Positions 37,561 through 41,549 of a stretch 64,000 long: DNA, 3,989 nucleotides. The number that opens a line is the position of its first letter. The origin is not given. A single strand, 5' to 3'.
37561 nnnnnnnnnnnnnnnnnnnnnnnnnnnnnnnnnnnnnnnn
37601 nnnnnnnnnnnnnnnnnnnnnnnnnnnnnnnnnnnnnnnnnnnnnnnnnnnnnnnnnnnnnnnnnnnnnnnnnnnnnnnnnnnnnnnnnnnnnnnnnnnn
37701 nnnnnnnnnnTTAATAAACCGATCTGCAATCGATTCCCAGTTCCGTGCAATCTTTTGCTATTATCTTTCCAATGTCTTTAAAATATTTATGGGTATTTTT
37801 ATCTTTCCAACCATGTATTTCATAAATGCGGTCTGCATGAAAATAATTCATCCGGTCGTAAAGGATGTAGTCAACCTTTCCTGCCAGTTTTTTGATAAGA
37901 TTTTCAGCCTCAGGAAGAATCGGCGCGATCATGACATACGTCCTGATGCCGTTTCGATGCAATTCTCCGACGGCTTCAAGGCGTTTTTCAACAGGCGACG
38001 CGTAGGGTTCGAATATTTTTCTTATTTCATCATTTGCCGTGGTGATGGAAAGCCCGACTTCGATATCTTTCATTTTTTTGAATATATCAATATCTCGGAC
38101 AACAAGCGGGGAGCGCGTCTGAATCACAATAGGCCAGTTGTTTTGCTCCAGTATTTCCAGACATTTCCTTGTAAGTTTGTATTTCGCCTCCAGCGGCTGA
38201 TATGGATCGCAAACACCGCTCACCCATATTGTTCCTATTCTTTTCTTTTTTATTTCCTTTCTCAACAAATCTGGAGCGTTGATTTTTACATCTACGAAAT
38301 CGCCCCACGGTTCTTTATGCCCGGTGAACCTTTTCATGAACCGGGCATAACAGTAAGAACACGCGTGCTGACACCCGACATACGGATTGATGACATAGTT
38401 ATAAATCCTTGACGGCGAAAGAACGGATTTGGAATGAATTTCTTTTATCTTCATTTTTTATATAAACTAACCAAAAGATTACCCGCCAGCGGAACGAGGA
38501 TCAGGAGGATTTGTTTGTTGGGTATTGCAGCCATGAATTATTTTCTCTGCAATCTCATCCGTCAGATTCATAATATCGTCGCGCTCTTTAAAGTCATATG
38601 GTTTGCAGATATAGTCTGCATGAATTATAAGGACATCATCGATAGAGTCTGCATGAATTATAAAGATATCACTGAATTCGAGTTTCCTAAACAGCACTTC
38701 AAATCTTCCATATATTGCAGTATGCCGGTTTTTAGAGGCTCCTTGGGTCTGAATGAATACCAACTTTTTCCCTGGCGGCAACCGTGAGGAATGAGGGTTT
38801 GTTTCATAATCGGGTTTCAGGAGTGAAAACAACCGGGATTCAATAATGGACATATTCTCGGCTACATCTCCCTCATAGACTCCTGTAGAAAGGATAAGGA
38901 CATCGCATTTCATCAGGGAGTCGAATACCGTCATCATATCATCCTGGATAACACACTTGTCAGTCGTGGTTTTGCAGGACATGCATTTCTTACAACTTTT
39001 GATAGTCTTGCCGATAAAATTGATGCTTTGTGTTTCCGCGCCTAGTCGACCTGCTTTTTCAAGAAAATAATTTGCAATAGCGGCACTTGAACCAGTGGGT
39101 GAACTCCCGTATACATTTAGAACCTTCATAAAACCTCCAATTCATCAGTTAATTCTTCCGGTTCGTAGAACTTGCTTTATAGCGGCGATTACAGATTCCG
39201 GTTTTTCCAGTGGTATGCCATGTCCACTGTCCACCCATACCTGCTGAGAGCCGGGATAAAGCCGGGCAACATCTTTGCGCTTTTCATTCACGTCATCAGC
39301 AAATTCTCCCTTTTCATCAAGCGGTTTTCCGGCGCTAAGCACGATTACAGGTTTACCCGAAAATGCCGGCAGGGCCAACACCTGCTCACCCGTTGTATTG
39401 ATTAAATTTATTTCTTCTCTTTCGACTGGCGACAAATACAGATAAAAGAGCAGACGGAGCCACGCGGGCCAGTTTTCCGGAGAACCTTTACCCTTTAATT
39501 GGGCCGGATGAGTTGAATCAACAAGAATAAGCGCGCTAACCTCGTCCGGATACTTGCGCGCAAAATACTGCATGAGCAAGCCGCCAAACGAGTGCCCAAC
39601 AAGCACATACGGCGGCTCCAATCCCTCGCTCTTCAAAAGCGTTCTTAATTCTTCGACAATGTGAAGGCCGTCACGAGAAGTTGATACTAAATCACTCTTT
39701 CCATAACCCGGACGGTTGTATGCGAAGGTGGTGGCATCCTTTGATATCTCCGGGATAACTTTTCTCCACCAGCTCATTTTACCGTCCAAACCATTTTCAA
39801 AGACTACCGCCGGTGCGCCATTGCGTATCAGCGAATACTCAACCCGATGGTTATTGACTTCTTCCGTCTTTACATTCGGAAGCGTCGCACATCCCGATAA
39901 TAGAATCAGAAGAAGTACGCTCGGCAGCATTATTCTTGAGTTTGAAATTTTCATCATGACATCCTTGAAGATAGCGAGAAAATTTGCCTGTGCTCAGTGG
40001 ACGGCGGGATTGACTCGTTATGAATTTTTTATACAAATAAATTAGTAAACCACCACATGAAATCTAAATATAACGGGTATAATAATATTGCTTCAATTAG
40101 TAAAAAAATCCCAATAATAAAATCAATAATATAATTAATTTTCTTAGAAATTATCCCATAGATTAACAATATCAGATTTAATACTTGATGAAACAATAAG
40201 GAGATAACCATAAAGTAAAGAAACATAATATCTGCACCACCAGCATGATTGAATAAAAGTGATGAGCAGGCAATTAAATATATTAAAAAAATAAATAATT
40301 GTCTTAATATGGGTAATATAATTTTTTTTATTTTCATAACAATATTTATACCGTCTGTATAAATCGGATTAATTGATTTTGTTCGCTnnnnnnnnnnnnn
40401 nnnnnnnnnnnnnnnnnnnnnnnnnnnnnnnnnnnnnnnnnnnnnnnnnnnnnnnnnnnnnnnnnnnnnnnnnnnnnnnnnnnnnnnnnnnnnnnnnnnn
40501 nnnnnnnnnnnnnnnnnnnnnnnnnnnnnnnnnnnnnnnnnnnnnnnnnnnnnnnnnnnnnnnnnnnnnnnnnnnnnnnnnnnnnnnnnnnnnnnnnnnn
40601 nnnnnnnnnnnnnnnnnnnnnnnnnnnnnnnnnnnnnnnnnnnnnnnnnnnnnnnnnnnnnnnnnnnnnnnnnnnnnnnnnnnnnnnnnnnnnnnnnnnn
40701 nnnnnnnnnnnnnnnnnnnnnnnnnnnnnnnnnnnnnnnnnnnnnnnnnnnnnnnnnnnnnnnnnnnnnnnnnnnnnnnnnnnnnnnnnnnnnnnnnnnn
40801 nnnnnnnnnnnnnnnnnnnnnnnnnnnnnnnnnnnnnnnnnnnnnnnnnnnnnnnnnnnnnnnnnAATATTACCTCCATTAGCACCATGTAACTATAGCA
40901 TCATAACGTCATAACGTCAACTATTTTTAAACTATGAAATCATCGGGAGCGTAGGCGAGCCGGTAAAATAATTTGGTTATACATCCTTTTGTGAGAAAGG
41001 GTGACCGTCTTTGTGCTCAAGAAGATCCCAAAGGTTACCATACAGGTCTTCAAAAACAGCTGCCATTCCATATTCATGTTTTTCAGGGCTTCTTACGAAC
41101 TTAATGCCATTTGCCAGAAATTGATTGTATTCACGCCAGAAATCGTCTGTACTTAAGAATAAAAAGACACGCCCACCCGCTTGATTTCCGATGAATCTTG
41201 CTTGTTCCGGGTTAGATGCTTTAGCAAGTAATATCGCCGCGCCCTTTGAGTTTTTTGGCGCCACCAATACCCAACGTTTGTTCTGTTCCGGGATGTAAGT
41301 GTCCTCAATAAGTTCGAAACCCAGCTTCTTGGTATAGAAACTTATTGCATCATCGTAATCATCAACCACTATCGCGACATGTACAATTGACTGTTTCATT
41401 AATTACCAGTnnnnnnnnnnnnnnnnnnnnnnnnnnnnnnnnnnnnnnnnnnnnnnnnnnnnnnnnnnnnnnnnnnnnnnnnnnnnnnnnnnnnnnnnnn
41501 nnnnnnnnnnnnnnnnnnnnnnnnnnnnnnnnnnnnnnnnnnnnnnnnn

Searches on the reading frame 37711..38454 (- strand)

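Call 55: search_protein_families(library=pfam, proteins=[window:37711-38454:-], max_evalue=0.01)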
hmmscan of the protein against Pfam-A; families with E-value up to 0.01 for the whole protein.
window:37711-38454:- (247 aa): 2 families
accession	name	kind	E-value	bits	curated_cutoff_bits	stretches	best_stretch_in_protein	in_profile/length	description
PF04055.27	Radical_SAM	-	4.3e-19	69.7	29.5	1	22-182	1-154/166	Radical SAM superfamily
PF07505.17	DUF5131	-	0.0034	17.4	28.9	1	21-120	10-117/243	Protein of unknown function (DUF5131)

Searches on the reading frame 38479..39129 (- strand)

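Call 55: search_protein_families(library=pfam, proteins=[window:38479-39129:-], max_evalue=0.01)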
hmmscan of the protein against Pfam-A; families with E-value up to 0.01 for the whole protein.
window:38479-39129:- (216 aa): 1 family
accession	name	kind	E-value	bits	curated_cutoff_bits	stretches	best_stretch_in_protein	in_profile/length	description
PF03358.20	FMN_red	-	7.4e-08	32.5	24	1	1-89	1-85/152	NADPH-dependent FMN reductase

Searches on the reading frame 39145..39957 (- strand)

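Call 55: search_protein_families(library=pfam, proteins=[window:39145-39957:-], max_evalue=0.01)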
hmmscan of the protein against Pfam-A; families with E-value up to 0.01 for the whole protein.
window:39145-39957:- (270 aa): 4 families
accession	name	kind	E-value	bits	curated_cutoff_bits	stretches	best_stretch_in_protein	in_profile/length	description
PF00561.26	Abhydrolase_1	-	1.6e-18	67.7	25.8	1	49-181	1-131/245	alpha/beta hydrolase fold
PF12697.13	Abhydrolase_6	-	3.2e-12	48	26.3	1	52-172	2-109/217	Alpha/beta hydrolase family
PF12146.15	Hydrolase_4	-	4.4e-08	33.2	27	1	73-151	30-112/239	Serine aminopeptidase, S33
PF00975.26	Thioesterase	-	4.6e-06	27.4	26.4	1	75-157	28-110/226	Thioesterase domain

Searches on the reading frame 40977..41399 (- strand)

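Call 107: search_protein_families(library=pfam, proteins=[window:40977-41399:-], max_evalue=0.001)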
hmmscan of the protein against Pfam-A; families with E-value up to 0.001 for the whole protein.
window:40977-41399:- (140 aa): 4 families
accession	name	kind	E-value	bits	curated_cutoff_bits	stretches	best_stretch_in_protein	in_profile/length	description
PF00903.31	Glyoxalase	-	2.1e-25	89.9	20.6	1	5-125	2-120/121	Glyoxalase/Bleomycin resistance protein/Dioxygenase superfamily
PF13669.12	Glyoxalase_4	-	2.5e-07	31.4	27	1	7-116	2-109/109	Glyoxalase/Bleomycin resistance protein/Dioxygenase superfamily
PF22677.2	Ble-like_N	-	1.3e-06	28.4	24.5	1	5-32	2-29/41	Bleomycin resistance protein-like N-terminal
PF18029.7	Glyoxalase_6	-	0.00036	21.6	23.6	1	10-126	4-105/106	Glyoxalase-like domain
